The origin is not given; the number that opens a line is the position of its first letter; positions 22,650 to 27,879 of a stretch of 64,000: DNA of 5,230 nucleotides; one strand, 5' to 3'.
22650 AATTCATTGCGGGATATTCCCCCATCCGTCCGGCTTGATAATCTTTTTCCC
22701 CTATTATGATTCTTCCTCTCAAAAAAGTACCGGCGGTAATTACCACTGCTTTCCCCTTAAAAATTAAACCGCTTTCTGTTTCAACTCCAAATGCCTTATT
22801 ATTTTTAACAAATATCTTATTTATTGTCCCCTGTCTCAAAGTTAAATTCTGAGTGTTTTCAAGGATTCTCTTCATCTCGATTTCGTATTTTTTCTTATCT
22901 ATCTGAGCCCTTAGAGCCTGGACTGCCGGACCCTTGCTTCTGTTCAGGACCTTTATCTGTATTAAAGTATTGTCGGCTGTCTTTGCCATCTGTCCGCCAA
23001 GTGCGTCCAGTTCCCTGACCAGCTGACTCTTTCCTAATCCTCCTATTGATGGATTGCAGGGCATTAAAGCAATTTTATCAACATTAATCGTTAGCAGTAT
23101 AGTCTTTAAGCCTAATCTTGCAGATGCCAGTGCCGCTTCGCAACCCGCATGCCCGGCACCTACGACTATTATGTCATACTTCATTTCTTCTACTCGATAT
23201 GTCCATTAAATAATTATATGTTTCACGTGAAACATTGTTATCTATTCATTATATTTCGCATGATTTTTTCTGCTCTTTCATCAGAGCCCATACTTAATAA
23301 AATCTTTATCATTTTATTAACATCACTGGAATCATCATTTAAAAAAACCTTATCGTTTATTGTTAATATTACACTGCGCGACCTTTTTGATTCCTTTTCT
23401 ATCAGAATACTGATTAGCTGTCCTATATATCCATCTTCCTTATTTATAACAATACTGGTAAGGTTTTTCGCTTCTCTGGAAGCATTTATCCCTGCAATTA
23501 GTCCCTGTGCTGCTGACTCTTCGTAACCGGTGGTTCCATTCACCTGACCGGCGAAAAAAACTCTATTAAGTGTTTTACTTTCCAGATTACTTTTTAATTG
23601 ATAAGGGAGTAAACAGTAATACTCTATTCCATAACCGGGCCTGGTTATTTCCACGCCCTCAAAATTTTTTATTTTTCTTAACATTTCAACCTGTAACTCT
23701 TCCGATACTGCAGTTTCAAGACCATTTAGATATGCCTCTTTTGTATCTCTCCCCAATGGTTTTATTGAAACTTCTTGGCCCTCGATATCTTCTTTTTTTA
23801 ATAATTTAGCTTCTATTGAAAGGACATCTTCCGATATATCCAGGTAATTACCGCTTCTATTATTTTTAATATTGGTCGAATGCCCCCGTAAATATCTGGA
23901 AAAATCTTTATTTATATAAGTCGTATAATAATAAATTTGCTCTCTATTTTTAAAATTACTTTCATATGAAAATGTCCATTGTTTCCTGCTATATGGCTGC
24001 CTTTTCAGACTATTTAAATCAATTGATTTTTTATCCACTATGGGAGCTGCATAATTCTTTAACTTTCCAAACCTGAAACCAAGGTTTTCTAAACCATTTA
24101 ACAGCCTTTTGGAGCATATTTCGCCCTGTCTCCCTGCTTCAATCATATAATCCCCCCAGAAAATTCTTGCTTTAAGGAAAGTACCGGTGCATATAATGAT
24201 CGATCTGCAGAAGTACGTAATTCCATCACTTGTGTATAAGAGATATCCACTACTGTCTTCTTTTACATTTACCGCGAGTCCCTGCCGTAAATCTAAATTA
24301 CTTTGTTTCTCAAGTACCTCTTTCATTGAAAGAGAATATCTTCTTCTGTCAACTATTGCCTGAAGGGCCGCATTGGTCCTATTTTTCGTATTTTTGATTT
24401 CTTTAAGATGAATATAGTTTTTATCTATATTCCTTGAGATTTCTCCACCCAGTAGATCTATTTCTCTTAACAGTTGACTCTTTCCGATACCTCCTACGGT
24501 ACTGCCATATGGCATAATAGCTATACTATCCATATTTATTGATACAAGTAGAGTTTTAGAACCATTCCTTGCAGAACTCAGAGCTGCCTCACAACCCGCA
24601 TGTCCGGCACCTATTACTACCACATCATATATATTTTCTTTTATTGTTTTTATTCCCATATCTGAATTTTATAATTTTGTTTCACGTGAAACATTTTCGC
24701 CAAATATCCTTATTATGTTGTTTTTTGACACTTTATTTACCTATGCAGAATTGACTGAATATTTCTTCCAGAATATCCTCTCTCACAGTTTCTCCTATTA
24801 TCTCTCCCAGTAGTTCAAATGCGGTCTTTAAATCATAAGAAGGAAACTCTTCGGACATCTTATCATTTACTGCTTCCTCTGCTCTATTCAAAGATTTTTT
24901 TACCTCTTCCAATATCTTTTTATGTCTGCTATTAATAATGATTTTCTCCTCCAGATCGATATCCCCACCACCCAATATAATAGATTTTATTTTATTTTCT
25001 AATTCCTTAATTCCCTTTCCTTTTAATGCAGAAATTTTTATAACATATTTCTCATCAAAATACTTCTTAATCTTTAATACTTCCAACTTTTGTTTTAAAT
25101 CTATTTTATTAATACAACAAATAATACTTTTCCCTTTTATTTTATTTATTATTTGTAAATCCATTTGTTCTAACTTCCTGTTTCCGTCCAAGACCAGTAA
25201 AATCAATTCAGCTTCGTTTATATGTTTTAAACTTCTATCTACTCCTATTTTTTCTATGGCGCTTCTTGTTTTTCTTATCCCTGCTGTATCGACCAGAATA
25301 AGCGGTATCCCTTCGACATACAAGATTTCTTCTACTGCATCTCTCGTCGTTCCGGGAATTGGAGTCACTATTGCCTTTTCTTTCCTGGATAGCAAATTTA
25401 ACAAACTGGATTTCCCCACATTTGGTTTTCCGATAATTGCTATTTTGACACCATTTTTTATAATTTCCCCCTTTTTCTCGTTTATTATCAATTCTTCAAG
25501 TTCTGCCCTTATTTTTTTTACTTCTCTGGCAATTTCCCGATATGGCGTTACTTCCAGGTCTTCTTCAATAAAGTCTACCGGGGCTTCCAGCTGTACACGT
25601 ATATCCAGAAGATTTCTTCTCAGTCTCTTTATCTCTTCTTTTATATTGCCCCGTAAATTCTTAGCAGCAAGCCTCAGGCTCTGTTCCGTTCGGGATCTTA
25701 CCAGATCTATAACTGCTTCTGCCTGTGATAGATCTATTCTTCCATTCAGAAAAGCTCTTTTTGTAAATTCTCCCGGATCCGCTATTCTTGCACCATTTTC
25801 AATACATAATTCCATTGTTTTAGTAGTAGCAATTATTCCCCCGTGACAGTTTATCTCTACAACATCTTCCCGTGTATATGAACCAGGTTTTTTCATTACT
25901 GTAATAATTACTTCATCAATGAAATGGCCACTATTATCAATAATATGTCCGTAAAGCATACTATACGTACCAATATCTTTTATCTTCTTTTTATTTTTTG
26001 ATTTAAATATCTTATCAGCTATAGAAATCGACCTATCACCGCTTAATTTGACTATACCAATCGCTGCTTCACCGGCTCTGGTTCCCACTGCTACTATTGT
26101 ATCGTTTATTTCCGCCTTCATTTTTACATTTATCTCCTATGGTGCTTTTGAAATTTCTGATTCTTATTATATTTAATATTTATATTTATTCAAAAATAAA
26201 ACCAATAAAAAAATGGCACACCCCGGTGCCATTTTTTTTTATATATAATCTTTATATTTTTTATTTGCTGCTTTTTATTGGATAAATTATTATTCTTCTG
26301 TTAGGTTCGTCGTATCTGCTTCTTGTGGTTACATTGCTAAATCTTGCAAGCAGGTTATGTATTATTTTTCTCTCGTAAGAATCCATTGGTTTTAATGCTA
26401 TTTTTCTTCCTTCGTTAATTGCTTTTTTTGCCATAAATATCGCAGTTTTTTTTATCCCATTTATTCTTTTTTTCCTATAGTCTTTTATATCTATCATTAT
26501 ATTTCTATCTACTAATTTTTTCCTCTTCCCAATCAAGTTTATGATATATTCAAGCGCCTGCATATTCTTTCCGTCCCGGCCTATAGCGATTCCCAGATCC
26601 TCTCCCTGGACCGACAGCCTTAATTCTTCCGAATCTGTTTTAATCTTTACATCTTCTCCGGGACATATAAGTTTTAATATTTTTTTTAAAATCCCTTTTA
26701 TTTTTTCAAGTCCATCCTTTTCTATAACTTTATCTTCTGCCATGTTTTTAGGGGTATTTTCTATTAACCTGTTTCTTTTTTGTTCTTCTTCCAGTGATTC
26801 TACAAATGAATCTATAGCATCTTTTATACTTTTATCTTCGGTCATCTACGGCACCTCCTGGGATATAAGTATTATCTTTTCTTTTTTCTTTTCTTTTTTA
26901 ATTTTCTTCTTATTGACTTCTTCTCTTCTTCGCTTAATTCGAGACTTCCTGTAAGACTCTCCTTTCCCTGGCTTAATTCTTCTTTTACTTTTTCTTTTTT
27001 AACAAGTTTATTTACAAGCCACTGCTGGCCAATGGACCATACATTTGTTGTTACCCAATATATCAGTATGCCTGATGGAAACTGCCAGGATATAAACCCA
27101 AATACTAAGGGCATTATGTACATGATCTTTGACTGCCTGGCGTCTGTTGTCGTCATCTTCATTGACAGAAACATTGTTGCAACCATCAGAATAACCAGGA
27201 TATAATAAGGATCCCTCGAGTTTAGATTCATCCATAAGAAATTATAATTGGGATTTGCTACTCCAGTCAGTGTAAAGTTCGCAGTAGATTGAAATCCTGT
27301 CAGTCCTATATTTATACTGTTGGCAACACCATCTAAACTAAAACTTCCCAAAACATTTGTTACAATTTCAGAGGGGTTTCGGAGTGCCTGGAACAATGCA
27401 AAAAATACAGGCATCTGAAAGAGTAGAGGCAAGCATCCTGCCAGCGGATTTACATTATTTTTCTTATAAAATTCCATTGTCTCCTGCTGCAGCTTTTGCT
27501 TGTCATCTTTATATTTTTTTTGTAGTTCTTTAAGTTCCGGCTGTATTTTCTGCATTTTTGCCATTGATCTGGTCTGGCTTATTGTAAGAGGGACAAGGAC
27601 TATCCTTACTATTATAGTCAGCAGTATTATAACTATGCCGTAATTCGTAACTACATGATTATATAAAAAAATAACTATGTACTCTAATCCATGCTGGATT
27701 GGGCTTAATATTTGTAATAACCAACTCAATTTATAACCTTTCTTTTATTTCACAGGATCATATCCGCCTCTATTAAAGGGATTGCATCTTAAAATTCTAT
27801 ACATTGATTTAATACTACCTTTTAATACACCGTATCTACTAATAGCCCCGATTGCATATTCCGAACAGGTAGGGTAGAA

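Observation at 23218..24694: Identical CACGTG-centred palindrome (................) placed at the same distance upstream of each mnmG paralog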

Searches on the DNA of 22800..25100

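Call 23: search_rna_families(source=window, start=22800, end=25100, threshold=evalue, max_evalue=1)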
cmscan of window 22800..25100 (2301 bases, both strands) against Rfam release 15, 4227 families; matches with E-value up to 1: 2.
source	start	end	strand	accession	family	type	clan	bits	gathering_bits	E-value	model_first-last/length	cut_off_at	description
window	23327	23435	-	RF01222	sn2417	Gene; snRNA; snoRNA; CD-box;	-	19.8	80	0.45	1-123/123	no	Small nucleolar RNA sn2417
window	24773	24888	-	RF02191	TCL6_1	Gene; lncRNA;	-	18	60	0.68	1-113/113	no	T-cell leukemia/lymphoma 6 conserved region 1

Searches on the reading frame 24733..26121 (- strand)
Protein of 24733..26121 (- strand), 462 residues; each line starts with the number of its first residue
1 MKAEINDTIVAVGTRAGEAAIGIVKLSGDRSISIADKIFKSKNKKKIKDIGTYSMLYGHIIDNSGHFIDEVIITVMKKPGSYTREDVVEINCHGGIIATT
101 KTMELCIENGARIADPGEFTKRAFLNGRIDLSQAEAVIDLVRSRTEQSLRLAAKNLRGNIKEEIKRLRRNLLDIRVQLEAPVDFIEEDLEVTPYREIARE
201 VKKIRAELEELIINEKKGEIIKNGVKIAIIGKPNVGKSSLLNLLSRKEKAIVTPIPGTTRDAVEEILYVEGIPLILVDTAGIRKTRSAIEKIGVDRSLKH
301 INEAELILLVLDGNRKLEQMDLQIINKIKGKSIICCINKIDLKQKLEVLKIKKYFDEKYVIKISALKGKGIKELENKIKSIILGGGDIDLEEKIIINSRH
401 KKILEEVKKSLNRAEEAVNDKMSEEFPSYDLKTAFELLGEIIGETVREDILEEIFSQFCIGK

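Call 4: search_protein_families(library=ncbifam, proteins=[window:24733-26121:-])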
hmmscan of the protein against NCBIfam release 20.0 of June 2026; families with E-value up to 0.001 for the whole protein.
window:24733-26121:- (462 aa): 24 families
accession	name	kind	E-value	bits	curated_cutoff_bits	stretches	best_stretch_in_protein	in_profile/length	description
TIGR00450.1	mnmE_trmE_thdF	equivalog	2.9e-122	408.9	252.6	1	17-462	5-446/446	tRNA uridine-5-carboxymethylaminomethyl(34) synthesis GTPase MnmE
NF003661.0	PRK05291.1-3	equivalog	9.8e-115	384.4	380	1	6-462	3-448/448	tRNA uridine-5-carboxymethylaminomethyl(34) synthesis GTPase MnmE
TIGR03594.1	GTPase_EngA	equivalog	1.6e-41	142.8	306.7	1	203-381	151-345/432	ribosome biogenesis GTPase Der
NF000908.1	PRK00089.1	equivalog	6.9e-31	107.6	237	1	227-386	6-171/291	GTPase Era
TIGR03918.1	GTP_HydF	equivalog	2.1e-29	102.5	325.55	1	225-381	8-166/392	[FeFe] hydrogenase H-cluster maturation GTPase HydF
TIGR00231.1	small_GTP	domain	2.8e-27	95.5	42.5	1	224-378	3-162/164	GTP-binding protein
NF002828.0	PRK03003.1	equivalog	6.8e-26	90.9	631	1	214-378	203-379/477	ribosome biogenesis GTPase Der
NF007071.0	PRK09518.1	equivalog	9.2e-26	90.5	953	1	209-378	429-610/706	bifunctional cytidylate kinase/GTPase Der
TIGR00436.1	era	equivalog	1.6e-23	83.4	116.25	1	226-381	2-162/270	GTPase Era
TIGR03596.1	GTPase_YlqF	equivalog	1.3e-15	57.5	208.2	2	198-293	88-184/276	ribosome biogenesis GTPase YlqF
TIGR00437.1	feoB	equivalog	7e-15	54.7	315.65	1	231-423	1-185/594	ferrous iron transport protein B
TIGR03156.1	GTP_HflX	equivalog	9.9e-13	47.7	216.75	1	187-381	150-350/351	GTPase HflX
NF008955.0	PRK12297.1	equivalog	1.2e-12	47.5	406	1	226-404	161-350/429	GTPase ObgE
TIGR03598.1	GTPase_YsxC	equivalog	6.8e-12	45.4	124.45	1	221-378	15-185/186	ribosome biogenesis GTP-binding protein YihA/YsxC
NF008956.1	PRK12299.1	equivalog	7.1e-12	44.9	300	1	227-381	161-324/327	GTPase ObgE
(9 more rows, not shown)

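Call 5: search_protein_families(library=pfam, proteins=[window:24733-26121:-])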
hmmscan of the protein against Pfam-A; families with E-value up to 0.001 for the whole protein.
window:24733-26121:- (462 aa): 9 families
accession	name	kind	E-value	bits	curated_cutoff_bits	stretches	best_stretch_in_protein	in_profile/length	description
PF12631.12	MnmE_helical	-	5.5e-58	197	40.1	1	131-459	1-211/211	MnmE helical domain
PF10396.14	TrmE_N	-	1.7e-40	138.3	29.8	1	8-128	1-117/117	GTP-binding protein TrmE N-terminus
PF01926.29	MMR_HSR1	-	1.7e-27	96.2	21.9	1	226-339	1-113/113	50S ribosome-binding GTPase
PF02421.24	FeoB_N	-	6.4e-13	49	27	1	226-378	2-156/156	Ferrous iron transport protein B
PF03193.22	RsgA_GTPase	-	4.6e-06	27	30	0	220-257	103-139/174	RsgA GTPase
PF00350.29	Dynamin_N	-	1.1e-05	26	27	0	227-259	1-33/168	Dynamin family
PF10662.15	PduV-EutP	-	5.9e-05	23.3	21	0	302-379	62-142/143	Ethanolamine utilisation - propanediol utilisation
PF00009.33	GTP_EFTU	-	9.2e-05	22.5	26.5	0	303-379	92-183/188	Elongation factor Tu GTP binding domain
PF03308.22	MeaB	-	0.00037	20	23.1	0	316-380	169-233/273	Methylmalonyl Co-A mutase-associated GTPase MeaB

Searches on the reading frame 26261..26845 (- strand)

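Call 4: search_protein_families(library=ncbifam, proteins=[window:26261-26845:-])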
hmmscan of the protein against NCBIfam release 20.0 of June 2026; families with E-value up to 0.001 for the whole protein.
window:26261-26845:- (194 aa): 2 families
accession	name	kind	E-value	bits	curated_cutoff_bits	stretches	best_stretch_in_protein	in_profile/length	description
NF041568.1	Jag_EloR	equivalog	1e-34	120.3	145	1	41-188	54-202/203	RNA-binding cell elongation regulator Jag/EloR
NF002761.0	PRK02821.1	equivalog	2.8e-05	24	106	1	71-113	29-71/77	RNA-binding protein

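Call 5: search_protein_families(library=pfam, proteins=[window:26261-26845:-])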
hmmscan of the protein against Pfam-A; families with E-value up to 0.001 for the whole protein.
window:26261-26845:- (194 aa): 3 families
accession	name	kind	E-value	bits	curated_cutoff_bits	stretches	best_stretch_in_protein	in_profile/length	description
PF01424.28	R3H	-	2.6e-16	59.8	26.8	1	137-189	9-60/60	R3H domain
PF13083.13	KH_KhpA-B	-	3.5e-10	40.1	32.1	1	53-110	4-66/73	KhpA/KhpB, KH domain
PF08433.16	KTI12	-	0.00083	19.4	22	0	142-182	124-150/271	Chromatin associated protein KTI12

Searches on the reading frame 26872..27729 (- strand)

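Call 4: search_protein_families(library=ncbifam, proteins=[window:26872-27729:-])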
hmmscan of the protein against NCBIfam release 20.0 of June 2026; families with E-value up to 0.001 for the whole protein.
window:26872-27729:- (285 aa): 23 families
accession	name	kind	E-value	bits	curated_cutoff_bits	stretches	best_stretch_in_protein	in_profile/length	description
TIGR03592.1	yidC_oxa1_cterm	subfamily_domain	2.5e-67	226.7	84.3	1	29-241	1-191/191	membrane protein insertase YidC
NF002357.0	PRK01318.2-4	equivalog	2.2e-62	211.5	479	2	19-122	325-427/532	membrane protein insertase YidC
NF002352.0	PRK01318.1-3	equivalog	4.8e-62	210.8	447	2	9-116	352-458/562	membrane protein insertase YidC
NF002351.0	PRK01318.1-1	equivalog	5.2e-53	180.6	740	2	3-121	331-444/545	membrane protein insertase YidC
NF002353.0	PRK01318.1-4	equivalog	2.6e-52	178.3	365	1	20-250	367-584/596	membrane protein insertase YidC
NF002350.0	PRK01315.1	equivalog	3.2e-49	167.8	282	1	22-240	34-255/329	membrane protein insertase YidC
NF002354.0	PRK01318.2-1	equivalog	1.2e-47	162.6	1094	2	17-122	341-445/548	membrane protein insertase YidC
NF002803.0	PRK02944.1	equivalog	8.5e-47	159.7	377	2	14-132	43-165/255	YidC family membrane integrase SpoIIIJ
NF002355.0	PRK01318.2-2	equivalog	4.4e-46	157.6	891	1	7-247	375-601/602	membrane protein insertase YidC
NF002356.0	PRK01318.2-3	equivalog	1.5e-42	145.9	460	2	17-117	357-462/627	membrane protein insertase YidC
NF002168.0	PRK01001.1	equivalog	7.6e-41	140.3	670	2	15-118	561-664/795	membrane protein insertase YidC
NF002358.0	PRK01318.2-5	equivalog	1.5e-40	139.5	605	1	11-243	323-539/545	membrane protein insertase YidC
NF002899.0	PRK03449.1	equivalog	6.9e-39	134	276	2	28-121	30-123/359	membrane protein insertase YidC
NF002734.0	PRK02654.1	equivalog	5.5e-38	130.8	324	2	18-118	16-118/384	membrane protein insertase YidC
NF002359.0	PRK01318.2-6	equivalog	5.2e-36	124.2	600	1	17-116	365-466/624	membrane protein insertase YidC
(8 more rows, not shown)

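Call 5: search_protein_families(library=pfam, proteins=[window:26872-27729:-])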
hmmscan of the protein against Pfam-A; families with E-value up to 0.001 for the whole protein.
window:26872-27729:- (285 aa): 3 families
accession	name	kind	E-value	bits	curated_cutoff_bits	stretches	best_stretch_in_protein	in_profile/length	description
PF02096.25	60KD_IMP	-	5.9e-66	221.9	35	1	30-241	1-163/163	60Kd inner membrane protein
PF19579.4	FtsL_2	-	0.00061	20.1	24.6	1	24-87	11-73/100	Bacteriodetes cell division protein (FtsL-like)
PF08496.15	Peptidase_S49_N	-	0.00085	19.9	27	1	27-87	3-64/147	Peptidase family S49 N-terminal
